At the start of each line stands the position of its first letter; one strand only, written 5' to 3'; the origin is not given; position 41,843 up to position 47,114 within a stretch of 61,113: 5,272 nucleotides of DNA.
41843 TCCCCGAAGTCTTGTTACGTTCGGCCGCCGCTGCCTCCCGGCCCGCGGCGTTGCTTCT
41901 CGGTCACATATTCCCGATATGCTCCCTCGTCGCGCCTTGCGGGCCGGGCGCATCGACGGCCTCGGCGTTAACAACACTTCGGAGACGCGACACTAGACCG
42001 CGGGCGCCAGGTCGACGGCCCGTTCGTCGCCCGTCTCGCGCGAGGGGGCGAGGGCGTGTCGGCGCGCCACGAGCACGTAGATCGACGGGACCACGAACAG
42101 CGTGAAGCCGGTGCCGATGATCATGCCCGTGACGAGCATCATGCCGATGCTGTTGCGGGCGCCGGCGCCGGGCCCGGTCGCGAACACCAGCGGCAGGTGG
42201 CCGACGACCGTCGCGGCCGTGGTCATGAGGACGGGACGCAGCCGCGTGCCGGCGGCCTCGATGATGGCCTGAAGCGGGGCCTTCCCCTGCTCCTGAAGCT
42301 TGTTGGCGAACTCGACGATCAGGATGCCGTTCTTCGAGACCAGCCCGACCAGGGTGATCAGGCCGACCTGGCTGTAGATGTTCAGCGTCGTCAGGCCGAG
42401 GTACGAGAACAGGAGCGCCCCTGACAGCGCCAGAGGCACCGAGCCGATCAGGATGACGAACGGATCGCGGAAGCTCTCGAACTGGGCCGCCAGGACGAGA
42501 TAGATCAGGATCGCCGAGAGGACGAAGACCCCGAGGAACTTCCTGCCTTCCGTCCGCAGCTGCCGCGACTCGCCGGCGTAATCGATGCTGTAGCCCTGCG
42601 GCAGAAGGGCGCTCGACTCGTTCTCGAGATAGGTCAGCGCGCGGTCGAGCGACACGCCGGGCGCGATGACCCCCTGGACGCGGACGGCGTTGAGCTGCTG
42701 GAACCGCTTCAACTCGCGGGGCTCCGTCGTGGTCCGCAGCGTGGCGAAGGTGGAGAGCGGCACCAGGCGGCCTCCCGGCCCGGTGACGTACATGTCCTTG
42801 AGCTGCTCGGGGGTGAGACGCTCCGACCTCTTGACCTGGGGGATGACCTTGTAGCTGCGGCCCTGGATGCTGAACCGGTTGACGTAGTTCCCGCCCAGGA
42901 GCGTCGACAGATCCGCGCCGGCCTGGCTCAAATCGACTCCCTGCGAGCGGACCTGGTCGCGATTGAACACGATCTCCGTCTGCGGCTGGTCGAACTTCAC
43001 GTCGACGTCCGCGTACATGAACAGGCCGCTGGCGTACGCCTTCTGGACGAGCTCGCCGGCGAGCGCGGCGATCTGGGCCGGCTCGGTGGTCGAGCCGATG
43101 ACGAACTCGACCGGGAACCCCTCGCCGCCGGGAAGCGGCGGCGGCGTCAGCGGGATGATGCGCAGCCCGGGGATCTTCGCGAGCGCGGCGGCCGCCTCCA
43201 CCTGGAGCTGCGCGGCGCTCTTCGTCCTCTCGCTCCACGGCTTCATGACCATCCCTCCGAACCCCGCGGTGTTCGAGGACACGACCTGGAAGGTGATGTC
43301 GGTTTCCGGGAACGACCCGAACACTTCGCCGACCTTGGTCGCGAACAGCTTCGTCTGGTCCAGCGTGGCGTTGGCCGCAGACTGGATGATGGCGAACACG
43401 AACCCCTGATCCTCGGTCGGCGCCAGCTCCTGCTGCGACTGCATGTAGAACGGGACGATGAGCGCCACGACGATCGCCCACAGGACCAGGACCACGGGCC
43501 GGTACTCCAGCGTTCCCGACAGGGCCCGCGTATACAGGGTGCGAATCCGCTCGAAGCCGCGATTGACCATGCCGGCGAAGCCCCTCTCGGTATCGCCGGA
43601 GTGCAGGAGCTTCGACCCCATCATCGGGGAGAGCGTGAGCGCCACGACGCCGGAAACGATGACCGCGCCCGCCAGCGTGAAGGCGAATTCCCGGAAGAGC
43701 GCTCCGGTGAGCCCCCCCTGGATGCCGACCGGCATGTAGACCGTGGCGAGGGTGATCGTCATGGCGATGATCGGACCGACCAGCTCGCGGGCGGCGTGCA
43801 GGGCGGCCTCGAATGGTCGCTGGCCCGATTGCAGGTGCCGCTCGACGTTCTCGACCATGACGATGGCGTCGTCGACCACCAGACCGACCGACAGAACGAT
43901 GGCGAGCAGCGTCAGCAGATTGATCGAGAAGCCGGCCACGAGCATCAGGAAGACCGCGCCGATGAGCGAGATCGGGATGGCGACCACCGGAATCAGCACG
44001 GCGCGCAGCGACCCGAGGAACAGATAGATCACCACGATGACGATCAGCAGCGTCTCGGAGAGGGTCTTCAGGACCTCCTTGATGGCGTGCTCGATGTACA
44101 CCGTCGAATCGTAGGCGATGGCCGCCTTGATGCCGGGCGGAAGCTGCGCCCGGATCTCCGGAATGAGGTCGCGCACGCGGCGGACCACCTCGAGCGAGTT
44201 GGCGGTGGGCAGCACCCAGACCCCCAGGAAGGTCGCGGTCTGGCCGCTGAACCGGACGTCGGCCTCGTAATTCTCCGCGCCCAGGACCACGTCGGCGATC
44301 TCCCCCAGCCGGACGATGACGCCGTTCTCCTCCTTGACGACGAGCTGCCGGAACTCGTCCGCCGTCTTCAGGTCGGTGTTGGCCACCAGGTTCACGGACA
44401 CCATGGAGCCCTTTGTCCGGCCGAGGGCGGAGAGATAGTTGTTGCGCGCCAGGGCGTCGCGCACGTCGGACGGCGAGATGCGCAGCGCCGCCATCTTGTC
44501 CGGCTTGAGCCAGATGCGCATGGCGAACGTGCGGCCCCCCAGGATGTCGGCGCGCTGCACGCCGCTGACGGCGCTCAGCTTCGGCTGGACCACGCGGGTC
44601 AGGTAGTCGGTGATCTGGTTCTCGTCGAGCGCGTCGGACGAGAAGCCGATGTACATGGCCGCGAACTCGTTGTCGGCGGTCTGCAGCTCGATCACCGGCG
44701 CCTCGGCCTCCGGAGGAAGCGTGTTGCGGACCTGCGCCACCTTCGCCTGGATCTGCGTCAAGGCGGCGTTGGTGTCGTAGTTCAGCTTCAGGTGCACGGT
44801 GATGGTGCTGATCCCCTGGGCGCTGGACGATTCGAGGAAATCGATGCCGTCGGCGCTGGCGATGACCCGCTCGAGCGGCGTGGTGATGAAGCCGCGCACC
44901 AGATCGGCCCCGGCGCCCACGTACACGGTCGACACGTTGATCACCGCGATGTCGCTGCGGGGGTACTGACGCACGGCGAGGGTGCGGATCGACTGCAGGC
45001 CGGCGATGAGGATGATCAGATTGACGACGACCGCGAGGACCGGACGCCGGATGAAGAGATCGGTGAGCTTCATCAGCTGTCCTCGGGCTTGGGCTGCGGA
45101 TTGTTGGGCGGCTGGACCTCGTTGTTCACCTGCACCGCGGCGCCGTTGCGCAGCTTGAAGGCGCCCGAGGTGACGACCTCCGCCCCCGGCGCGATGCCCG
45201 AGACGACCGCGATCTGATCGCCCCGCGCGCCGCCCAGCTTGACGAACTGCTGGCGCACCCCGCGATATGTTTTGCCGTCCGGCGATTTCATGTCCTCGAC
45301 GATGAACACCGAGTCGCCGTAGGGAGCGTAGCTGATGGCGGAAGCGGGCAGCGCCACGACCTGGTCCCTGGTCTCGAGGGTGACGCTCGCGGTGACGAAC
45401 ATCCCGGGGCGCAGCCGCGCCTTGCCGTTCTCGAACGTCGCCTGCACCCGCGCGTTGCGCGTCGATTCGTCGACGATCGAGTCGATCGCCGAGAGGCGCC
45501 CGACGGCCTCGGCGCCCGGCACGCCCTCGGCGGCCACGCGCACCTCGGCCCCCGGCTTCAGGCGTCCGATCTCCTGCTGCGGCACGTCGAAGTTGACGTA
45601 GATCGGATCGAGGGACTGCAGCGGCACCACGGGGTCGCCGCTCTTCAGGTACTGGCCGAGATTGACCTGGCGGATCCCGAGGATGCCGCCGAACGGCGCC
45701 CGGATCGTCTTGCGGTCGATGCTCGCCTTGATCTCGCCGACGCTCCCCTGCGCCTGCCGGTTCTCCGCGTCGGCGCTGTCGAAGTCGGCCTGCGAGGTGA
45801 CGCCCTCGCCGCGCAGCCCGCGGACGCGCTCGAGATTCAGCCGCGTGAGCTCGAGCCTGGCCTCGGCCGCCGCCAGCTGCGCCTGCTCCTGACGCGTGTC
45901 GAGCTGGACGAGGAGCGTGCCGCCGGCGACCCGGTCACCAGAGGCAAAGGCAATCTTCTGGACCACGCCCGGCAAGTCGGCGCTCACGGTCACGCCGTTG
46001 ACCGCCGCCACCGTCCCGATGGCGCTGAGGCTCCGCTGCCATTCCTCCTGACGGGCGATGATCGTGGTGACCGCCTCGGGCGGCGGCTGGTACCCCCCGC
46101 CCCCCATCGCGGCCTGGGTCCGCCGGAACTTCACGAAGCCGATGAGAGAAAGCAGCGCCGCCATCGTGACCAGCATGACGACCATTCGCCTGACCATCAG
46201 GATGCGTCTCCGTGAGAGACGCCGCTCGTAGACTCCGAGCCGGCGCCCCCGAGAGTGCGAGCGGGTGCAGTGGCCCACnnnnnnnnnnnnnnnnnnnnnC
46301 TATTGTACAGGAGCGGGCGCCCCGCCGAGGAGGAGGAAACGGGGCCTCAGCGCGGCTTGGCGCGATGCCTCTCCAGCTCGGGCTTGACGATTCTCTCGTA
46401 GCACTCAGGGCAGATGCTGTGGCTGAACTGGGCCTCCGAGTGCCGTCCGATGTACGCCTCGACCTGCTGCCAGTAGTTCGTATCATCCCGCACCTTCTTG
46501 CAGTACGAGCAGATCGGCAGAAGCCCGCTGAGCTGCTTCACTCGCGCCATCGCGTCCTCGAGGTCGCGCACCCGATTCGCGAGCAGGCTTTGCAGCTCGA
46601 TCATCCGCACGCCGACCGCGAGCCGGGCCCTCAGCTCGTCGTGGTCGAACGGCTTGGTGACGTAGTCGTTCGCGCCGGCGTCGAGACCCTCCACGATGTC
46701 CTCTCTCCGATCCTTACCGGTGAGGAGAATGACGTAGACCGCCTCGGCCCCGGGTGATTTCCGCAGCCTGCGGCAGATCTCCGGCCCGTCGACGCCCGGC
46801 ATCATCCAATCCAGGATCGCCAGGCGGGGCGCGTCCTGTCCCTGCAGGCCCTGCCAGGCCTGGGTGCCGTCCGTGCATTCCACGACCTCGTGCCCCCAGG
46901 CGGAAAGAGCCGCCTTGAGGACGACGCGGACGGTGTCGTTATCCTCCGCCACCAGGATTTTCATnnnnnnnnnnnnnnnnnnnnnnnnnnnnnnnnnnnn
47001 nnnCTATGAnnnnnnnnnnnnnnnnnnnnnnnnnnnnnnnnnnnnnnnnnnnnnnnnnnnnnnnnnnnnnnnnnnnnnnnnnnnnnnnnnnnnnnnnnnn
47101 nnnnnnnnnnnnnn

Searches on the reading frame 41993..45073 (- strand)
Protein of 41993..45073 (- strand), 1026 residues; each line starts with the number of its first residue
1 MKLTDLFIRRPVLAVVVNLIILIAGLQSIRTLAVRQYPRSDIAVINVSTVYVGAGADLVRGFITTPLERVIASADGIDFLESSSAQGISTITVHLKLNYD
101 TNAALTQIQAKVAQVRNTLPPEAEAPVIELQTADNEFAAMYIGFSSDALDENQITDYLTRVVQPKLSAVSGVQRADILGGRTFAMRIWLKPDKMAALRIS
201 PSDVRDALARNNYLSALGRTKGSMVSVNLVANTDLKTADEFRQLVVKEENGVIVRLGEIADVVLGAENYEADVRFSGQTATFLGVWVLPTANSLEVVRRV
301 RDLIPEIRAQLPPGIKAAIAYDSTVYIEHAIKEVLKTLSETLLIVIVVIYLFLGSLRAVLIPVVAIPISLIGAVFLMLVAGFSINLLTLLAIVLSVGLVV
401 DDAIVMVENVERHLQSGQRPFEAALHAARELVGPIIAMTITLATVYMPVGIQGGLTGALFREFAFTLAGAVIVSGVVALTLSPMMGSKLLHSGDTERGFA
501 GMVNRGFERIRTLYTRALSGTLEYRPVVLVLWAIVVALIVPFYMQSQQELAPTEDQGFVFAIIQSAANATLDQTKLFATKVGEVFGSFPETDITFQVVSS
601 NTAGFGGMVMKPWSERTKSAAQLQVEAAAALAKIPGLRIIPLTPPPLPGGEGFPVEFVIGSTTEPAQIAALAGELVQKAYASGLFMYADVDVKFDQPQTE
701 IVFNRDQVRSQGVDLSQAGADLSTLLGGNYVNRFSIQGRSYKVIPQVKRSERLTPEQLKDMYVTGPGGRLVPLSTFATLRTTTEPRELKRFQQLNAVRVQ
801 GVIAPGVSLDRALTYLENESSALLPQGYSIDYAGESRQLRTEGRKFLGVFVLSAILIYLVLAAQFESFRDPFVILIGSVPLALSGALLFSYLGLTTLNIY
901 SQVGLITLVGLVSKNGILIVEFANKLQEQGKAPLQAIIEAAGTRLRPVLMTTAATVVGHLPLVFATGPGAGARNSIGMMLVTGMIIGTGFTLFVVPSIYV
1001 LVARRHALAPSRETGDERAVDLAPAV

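Call 64: search_protein_families(library=pfam, proteins=[window:41993-45073:-], max_evalue=0.00001)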
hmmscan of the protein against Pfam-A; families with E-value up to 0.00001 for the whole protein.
window:41993-45073:- (1026 aa): 2 families
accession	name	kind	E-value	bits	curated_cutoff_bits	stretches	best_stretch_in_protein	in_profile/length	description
PF00873.25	ACR_tran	-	3e-252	840.1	28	1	4-1002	2-1020/1021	AcrB/AcrD/AcrF family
PF03176.21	MMPL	-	3.5e-08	33.2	20.5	0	292-483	102-296/333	MMPL family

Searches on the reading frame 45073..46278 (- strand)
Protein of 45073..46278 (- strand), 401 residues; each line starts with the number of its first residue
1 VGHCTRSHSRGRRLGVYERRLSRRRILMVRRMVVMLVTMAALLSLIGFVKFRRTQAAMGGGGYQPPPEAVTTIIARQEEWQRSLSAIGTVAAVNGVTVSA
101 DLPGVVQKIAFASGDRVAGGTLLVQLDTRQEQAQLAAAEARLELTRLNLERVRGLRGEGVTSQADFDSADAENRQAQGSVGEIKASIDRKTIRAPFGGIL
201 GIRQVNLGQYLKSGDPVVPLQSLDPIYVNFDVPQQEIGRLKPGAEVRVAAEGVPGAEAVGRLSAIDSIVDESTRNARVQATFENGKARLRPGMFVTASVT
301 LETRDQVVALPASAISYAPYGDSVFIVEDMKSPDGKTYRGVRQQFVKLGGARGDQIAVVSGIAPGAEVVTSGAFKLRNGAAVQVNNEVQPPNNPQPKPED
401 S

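Call 64: search_protein_families(library=pfam, proteins=[window:45073-46278:-], max_evalue=0.00001)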
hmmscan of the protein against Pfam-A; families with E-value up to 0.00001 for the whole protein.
window:45073-46278:- (401 aa): 2 families
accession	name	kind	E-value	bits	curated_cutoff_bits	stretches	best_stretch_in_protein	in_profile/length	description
PF16576.10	HlyD_D23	-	2.7e-26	92.7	30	1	81-295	3-214/214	Barrel-sandwich domain of CusB or HlyD membrane-fusion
PF13437.12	HlyD_3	-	8.8e-18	65.4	22.2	1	191-292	1-106/106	HlyD family secretion protein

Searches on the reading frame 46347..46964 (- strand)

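Call 71: search_protein_families(library=pfam, proteins=[window:46347-46964:-], max_evalue=0.0001)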
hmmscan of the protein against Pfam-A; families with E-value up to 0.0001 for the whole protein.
window:46347-46964:- (205 aa): 1 family
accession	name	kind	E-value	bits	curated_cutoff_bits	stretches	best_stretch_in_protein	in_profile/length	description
PF00072.30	Response_reg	-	3.1e-27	95.4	30.2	1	3-115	1-110/111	Response regulator receiver domain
